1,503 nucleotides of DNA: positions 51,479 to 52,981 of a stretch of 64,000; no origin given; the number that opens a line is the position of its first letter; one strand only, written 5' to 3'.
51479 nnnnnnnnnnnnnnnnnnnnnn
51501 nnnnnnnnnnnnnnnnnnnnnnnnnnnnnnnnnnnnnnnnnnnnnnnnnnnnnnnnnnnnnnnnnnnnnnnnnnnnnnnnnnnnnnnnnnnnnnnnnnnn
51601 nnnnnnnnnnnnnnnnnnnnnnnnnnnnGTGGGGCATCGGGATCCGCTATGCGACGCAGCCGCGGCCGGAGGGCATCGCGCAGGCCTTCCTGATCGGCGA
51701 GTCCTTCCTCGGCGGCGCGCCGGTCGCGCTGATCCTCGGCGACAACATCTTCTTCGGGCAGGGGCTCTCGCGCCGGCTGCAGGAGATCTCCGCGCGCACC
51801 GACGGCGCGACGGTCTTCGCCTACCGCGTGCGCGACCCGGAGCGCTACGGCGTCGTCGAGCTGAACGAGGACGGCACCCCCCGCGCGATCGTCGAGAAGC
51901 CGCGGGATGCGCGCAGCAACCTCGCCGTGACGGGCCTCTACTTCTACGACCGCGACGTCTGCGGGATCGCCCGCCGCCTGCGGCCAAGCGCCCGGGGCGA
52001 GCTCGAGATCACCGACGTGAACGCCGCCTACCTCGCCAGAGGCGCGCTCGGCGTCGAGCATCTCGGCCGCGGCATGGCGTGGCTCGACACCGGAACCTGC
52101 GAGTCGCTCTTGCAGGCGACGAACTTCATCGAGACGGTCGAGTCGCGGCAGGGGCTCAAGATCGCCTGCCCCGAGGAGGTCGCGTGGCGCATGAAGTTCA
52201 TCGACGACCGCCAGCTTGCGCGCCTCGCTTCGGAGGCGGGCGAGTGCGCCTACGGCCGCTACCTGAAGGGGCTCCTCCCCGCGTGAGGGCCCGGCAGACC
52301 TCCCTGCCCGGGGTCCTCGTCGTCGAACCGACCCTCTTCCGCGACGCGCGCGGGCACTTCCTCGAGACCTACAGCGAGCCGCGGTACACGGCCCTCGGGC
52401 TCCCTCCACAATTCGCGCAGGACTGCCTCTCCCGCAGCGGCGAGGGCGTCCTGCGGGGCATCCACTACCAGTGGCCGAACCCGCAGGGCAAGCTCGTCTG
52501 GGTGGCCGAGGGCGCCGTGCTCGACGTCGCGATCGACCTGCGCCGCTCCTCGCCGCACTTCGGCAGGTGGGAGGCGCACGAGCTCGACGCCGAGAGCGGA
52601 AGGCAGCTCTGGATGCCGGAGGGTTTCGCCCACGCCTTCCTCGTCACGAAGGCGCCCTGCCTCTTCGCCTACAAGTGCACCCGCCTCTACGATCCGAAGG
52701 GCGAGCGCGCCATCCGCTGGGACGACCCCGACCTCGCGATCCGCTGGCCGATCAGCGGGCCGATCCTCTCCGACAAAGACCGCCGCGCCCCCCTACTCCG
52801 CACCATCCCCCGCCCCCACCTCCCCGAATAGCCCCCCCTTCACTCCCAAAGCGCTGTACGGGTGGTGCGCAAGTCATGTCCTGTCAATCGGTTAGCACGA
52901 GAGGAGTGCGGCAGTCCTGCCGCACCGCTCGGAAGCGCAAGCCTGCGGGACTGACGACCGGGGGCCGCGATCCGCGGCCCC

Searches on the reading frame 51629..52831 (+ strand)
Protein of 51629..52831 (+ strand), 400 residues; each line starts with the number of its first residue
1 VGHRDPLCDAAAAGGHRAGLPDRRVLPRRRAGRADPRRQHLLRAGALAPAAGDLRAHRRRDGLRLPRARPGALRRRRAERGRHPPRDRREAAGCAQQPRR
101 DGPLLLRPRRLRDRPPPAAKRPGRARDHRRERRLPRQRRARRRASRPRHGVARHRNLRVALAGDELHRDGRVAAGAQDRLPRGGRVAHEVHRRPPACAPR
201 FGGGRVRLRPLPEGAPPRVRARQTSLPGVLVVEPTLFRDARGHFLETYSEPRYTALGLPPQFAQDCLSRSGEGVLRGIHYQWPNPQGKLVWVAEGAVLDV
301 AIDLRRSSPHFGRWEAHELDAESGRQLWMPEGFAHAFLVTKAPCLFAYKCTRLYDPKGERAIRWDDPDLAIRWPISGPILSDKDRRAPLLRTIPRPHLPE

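Call 30: search_protein_families(library=pfam, proteins=[window:51629-52831:+], max_evalue=0.001)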
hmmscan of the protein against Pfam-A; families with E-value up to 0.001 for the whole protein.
window:51629-52831:+ (400 aa): 1 family
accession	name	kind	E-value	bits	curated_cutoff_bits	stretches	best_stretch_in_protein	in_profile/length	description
PF00908.23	dTDP_sugar_isom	-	9.5e-62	208.1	27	1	223-391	1-167/168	dTDP-4-dehydrorhamnose 3,5-epimerase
